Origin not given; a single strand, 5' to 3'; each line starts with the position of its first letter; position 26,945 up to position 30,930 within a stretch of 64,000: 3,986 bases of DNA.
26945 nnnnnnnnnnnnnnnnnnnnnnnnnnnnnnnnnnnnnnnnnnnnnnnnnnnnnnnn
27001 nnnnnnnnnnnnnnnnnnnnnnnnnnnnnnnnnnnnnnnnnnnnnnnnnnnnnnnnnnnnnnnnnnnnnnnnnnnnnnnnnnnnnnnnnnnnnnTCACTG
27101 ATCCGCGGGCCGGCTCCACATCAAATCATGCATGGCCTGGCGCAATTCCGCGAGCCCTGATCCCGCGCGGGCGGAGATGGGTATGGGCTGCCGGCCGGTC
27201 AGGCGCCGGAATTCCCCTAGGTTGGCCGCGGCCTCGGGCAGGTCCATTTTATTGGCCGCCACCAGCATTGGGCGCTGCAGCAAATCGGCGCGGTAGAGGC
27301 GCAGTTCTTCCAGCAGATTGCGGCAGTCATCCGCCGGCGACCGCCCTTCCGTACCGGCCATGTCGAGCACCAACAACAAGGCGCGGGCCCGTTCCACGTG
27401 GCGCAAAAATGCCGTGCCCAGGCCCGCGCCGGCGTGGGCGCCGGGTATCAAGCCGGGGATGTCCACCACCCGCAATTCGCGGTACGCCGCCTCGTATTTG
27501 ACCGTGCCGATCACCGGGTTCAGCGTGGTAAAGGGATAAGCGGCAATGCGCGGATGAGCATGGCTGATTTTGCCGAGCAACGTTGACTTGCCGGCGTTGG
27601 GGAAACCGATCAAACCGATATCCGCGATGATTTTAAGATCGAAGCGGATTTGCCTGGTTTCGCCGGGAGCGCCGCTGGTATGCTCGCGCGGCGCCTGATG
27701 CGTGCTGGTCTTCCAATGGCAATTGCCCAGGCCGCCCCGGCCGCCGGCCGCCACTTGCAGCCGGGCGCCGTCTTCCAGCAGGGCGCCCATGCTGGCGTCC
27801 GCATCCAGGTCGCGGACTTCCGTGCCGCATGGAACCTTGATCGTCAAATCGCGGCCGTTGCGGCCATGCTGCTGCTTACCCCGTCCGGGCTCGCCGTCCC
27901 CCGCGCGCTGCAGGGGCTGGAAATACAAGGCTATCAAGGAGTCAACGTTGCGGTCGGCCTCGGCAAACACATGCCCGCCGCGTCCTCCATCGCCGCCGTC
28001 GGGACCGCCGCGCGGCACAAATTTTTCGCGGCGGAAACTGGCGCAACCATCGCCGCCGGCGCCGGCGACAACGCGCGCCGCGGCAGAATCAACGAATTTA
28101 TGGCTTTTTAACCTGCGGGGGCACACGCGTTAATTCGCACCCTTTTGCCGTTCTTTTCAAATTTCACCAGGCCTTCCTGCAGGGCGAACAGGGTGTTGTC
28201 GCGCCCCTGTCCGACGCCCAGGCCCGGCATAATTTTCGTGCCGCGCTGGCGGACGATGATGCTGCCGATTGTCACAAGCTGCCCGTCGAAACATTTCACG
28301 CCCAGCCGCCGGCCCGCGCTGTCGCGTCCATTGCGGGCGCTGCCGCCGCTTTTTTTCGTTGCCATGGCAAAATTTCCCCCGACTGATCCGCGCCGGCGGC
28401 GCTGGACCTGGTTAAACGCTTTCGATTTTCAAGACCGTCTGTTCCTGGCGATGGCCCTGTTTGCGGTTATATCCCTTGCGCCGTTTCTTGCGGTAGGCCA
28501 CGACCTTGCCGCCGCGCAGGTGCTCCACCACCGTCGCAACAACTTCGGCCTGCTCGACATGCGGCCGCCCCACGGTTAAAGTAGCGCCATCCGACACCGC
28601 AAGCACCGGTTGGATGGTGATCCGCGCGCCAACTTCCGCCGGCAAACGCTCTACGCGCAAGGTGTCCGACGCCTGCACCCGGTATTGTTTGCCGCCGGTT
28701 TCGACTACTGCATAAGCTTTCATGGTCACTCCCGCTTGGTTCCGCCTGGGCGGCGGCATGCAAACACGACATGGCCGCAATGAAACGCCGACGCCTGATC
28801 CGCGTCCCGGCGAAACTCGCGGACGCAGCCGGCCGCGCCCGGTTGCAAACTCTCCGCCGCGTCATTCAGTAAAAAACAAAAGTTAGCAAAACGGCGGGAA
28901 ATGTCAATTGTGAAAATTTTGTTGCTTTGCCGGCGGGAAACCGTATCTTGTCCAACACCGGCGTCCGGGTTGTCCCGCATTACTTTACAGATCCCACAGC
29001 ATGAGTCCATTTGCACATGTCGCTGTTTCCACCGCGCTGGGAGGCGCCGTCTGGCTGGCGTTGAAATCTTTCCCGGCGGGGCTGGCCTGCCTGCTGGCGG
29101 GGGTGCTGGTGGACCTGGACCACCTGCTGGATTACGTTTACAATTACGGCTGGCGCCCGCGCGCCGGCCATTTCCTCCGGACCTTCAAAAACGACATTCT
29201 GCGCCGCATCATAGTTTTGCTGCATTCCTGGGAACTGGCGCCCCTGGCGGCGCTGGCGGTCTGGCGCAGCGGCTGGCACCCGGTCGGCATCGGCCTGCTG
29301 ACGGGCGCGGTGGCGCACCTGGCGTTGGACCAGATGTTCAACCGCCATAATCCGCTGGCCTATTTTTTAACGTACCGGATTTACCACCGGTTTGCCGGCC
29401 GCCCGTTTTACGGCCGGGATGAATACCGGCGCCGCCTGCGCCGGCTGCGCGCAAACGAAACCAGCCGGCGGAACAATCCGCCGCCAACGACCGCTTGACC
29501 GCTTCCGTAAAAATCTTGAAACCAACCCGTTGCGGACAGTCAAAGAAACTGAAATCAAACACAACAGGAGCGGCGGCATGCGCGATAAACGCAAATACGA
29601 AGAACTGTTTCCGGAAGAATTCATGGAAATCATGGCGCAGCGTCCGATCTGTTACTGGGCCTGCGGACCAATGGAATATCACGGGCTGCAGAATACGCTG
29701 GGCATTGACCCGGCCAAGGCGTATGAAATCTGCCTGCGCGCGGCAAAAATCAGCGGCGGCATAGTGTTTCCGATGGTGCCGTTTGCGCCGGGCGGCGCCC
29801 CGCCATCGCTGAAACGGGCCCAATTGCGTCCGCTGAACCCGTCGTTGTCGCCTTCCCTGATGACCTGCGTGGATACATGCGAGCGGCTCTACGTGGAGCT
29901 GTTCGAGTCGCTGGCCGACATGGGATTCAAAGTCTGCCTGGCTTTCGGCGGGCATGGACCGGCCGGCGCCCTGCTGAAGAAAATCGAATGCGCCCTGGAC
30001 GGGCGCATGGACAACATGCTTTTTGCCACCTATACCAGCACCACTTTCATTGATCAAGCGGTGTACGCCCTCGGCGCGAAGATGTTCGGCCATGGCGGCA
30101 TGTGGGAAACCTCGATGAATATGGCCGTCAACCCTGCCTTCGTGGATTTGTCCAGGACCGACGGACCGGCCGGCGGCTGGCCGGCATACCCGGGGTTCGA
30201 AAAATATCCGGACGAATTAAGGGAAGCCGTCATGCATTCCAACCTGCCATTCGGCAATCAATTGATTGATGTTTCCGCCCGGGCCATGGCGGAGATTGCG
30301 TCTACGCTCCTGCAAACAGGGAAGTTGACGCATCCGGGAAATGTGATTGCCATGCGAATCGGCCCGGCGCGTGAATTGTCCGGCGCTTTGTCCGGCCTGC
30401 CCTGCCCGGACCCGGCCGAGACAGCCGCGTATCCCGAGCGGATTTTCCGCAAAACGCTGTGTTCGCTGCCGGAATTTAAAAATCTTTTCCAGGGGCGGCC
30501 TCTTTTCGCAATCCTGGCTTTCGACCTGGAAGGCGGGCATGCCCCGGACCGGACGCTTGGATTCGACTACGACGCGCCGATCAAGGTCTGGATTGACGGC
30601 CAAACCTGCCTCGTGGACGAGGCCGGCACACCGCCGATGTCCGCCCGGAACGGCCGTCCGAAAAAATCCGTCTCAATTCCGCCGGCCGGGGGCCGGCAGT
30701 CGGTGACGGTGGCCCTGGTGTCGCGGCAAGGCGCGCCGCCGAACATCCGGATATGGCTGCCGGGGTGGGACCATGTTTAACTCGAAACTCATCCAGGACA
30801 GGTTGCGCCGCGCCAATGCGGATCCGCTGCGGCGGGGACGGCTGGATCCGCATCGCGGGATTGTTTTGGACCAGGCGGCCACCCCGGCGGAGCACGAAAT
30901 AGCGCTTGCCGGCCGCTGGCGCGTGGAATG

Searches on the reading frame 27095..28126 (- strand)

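Call 25: search_protein_families(library=pfam, proteins=[window:27095-28126:-], max_evalue=0.001)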
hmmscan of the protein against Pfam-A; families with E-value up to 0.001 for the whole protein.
window:27095-28126:- (343 aa): 4 families
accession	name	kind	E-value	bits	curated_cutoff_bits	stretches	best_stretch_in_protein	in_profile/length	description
PF01018.28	GTP1_OBG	-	1.2e-52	178.1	27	1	12-166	1-155/155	GTP1/OBG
PF01926.29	MMR_HSR1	-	1.1e-21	77.4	21.9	1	170-293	2-113/113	50S ribosome-binding GTPase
PF02421.24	FeoB_N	-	2.4e-09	37.3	27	1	170-226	3-57/156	Ferrous iron transport protein B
PF00025.27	Arf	-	0.00054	19.9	22.3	0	172-302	19-133/174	ADP-ribosylation factor family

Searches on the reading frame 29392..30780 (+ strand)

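Call 25: search_protein_families(library=pfam, proteins=[window:29392-30780:+], max_evalue=0.001)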
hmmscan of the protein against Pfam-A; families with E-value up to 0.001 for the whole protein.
window:29392-30780:+ (462 aa): 1 family
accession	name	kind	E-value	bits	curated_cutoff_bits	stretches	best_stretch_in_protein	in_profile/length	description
PF02633.19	Creatininase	-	1.4e-16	61.1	31.3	1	74-258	5-185/238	Creatinine amidohydrolase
